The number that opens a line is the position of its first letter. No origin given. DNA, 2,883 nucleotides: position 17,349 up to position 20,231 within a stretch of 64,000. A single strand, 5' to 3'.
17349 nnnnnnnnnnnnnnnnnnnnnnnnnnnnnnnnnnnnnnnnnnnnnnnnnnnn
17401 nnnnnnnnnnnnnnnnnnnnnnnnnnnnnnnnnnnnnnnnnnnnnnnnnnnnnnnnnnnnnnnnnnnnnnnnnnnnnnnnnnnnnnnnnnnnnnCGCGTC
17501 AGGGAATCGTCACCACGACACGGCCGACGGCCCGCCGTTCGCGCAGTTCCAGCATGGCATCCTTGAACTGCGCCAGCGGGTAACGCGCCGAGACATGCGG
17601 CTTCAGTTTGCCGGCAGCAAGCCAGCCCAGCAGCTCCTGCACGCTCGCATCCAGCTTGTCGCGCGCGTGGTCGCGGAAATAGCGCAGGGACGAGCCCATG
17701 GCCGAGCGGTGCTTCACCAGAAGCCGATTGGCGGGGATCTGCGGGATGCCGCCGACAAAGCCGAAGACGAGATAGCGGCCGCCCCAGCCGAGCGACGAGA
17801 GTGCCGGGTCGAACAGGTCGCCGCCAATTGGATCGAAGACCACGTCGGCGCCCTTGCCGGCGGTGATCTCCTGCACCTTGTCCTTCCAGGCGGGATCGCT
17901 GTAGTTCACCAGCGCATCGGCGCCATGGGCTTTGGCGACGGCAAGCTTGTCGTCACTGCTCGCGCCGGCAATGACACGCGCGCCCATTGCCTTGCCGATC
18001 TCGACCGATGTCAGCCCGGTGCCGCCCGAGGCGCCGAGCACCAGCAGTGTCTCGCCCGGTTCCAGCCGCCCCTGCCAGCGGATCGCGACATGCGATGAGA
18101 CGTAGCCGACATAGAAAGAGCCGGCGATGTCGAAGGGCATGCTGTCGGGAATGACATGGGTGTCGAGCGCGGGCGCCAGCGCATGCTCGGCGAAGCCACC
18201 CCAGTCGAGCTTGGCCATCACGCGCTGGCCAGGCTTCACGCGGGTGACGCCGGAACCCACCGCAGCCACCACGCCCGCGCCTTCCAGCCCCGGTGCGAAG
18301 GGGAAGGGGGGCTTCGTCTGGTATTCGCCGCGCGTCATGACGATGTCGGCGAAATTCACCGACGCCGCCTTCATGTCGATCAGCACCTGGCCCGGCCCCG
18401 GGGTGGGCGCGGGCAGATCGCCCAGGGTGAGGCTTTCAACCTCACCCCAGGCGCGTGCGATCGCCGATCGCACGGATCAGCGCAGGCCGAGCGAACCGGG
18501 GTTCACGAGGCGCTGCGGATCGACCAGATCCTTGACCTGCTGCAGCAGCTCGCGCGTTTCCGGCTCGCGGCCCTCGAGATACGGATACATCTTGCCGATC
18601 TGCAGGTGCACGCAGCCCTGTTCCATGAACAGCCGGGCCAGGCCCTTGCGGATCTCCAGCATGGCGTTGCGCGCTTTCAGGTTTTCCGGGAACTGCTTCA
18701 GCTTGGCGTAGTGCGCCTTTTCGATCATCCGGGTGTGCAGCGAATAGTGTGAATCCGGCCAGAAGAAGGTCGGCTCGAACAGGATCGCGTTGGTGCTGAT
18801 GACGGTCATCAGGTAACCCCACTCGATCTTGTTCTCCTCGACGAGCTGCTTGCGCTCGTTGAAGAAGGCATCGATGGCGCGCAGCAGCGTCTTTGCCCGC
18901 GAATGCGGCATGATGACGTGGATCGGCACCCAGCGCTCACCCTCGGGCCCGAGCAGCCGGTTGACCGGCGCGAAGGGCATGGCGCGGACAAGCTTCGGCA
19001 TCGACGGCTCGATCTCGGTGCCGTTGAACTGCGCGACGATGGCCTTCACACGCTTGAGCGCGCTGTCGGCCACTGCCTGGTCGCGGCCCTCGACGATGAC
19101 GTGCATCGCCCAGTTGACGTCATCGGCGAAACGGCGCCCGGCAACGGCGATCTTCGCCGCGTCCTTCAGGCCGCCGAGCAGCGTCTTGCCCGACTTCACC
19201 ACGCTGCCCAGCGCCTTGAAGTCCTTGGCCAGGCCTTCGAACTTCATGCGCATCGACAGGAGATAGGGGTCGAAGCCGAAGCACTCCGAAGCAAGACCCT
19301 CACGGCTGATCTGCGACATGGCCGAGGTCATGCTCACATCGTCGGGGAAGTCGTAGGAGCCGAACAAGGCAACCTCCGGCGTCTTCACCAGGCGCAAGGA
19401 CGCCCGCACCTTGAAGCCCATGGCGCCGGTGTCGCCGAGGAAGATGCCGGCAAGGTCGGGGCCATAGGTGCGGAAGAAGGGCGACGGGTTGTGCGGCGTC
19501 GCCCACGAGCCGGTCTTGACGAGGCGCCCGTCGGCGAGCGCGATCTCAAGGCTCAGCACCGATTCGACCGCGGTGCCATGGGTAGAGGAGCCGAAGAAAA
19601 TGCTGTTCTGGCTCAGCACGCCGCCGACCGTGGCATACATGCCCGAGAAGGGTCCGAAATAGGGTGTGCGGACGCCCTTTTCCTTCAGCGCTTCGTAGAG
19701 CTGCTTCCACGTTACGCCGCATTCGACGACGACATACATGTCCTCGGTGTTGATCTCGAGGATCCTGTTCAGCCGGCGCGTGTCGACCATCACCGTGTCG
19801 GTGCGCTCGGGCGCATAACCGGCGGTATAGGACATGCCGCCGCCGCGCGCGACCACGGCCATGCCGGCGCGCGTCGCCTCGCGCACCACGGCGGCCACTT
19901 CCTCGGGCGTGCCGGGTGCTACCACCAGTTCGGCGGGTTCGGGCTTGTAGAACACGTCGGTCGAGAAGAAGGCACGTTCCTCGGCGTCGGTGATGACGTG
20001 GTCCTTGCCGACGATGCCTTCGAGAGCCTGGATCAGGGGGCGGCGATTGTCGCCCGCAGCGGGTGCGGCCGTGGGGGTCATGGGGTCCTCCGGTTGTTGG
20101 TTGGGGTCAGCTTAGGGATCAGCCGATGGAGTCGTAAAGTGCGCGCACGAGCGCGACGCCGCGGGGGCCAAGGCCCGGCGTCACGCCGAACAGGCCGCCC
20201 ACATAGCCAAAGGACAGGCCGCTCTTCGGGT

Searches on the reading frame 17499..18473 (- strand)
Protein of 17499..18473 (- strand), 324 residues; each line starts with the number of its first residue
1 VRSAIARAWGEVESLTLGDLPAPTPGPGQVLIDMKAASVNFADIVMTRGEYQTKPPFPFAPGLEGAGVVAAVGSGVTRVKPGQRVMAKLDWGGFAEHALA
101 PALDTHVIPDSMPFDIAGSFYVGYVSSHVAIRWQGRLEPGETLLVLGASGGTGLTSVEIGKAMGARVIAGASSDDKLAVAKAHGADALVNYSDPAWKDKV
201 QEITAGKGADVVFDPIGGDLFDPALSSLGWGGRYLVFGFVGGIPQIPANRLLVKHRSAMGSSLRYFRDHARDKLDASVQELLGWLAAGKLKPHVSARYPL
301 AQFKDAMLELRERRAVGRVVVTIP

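Call 4: search_protein_families(library=pfam, proteins=[window:17499-18473:-])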
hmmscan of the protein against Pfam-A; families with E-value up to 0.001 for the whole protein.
window:17499-18473:- (324 aa): 4 families
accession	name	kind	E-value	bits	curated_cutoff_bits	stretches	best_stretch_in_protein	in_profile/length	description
PF00107.32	ADH_zinc_N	-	1.4e-26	93.3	31.8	1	151-265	1-116/129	Zinc-binding dehydrogenase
PF13602.12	ADH_zinc_N_2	-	7.2e-20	72.7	27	1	184-321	2-134/134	Zinc-binding dehydrogenase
PF08240.17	ADH_N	-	1.4e-17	64.3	23.5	1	26-109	1-103/104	Alcohol dehydrogenase GroES-like domain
PF16884.10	ADH_N_2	-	5.8e-05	23.4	31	1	14-92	17-95/108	N-terminal domain of oxidoreductase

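Call 5: search_protein_families(library=ncbifam, proteins=[window:17499-18473:-])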
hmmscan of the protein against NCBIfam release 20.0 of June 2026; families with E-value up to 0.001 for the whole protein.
window:17499-18473:- (324 aa): 27 families (the best 25 are shown)
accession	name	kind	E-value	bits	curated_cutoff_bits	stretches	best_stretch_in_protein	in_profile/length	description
TIGR02824.1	quinone_pig3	subfamily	1.3e-63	215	296.8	1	2-322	2-324/325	putative NAD(P)H quinone oxidoreductase, PIG3 family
NF008024.0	PRK10754.1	subfamily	3.7e-37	128.1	348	1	9-318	10-322/327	NADPH:quinone reductase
NF010344.0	PRK13771.1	subfamily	6.7e-35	120.6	349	2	92-323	116-333/334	putative alcohol dehydrogenase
NF041172.1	AcrlCoa_red_Thmprot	equivalog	1.1e-27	96.9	500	2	130-322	154-333/334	acryloyl-CoA reductase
NF041183.1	Pks2_ls1_myc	equivalog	3e-25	87.4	2400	1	7-324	1412-1730/2086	sulfolipid-1 biosynthesis phthioceranic/hydroxyphthioceranic acid synthase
TIGR03451.1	mycoS_dep_FDH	equivalog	9.1e-23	80.6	512.9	2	82-218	119-255/358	S-(hydroxymethyl)mycothiol dehydrogenase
NF041097.1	keto_inos_dh_IolM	equivalog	3.6e-22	78.6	450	2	133-320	200-387/389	scyllo-inosose 3-dehydrogenase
TIGR03989.1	Rxyl_3153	subfamily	2.4e-21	76.4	440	2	9-87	8-85/370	NDMA-dependent alcohol dehydrogenase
NF003808.0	PRK05396.1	equivalog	1e-20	73.9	380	2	92-321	119-338/341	L-threonine 3-dehydrogenase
TIGR01751.1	crot-CoA-red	equivalog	2.3e-20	72.7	378.55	2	91-204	139-254/398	crotonyl-CoA carboxylase/reductase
NF058644.1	CurcmRedCuraProt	equivalog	1.1e-19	70.7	440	1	13-323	16-333/336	NADPH-dependent curcumin/dihydrocurcumin reductase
TIGR00692.1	tdh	equivalog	1.3e-19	70.4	458.35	2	92-321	117-338/340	L-threonine 3-dehydrogenase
NF006940.0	PRK09422.1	equivalog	4.6e-19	68.6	344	1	92-322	115-334/338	alcohol dehydrogenase AdhP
TIGR02823.1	oxido_YhdH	subfamily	2.8e-18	65.9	297.25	1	27-322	26-323/324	acrylyl-CoA reductase family protein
NF047908.1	AldhRedAhr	equivalog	4.5e-18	65.2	470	1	92-321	120-333/335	NADPH-dependent aldehyde reductase Ahr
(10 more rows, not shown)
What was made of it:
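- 17499..18473 (-): PIG3-type NADPH quinone oxidoreductase (324 aa), conserved near the pair. TIGR02824 215 bits (call 5).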

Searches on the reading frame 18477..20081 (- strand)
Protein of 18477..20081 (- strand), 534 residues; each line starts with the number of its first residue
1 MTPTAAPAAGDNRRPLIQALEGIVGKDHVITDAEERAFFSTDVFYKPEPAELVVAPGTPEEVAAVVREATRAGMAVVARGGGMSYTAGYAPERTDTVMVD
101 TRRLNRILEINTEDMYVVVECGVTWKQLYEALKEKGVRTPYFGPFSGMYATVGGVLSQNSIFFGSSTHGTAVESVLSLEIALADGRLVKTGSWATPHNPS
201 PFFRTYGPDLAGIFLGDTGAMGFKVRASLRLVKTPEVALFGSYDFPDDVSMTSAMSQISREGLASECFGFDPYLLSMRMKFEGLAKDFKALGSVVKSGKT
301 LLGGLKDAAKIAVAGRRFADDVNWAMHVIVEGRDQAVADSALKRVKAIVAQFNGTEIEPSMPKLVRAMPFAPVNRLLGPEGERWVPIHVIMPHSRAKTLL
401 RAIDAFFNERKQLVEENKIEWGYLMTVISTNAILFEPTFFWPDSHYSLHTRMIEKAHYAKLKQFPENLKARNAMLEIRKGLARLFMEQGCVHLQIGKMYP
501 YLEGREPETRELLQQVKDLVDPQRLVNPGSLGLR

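Call 4: search_protein_families(library=pfam, proteins=[window:18477-20081:-])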
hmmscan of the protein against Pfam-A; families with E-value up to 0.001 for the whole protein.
window:18477-20081:- (534 aa): 2 families
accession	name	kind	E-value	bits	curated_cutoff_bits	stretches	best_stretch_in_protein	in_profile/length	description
PF01565.28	FAD_binding_4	-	1.7e-37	128.7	26.4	1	51-191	2-139/139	FAD binding domain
PF02913.24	FAD-oxidase_C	-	0.00047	20.4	21.2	0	504-530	221-247/248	FAD linked oxidases, C-terminal domain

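Call 5: search_protein_families(library=ncbifam, proteins=[window:18477-20081:-])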
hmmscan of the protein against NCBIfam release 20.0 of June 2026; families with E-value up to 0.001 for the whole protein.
window:18477-20081:- (534 aa): 9 families
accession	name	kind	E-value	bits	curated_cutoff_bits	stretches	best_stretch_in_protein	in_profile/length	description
TIGR00387.1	glcD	equivalog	5.8e-27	94.6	567.9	1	53-251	1-192/413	glycolate oxidase subunit GlcD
NF049975.1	2HglutDHaseYdiJ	equivalog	1.1e-16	59.8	1350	1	25-192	27-194/1018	D-2-hydroxyglutarate dehydrogenase YdiJ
NF008408.0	PRK11230.1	equivalog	1.7e-15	56.5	897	1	12-262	17-258/499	glycolate oxidase subunit GlcD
NF053785.1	DcplphribOxDprE1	equivalog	7.5e-13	48.5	500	1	53-216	18-175/449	decaprenylphosphoryl-beta-D-ribose oxidase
TIGR01678.1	FAD_lactone_ox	subfamily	2.2e-12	46.7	396.8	1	51-189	16-148/438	sugar 1,4-lactone oxidase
NF008387.0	PRK11183.1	equivalog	1.2e-09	37.4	391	1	13-140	8-137/570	D-lactate dehydrogenase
TIGR01677.1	pln_FAD_oxido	subfamily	1.4e-09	37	383.1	1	51-172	35-157/560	FAD-dependent oxidoreductase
NF008439.0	PRK11282.1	equivalog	5.2e-09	35.4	284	1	60-265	9-203/358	glycolate oxidase subunit GlcE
TIGR01679.1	bact_FAD_ox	subfamily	7.8e-06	25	292.25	1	51-146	13-102/419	FAD-linked oxidoreductase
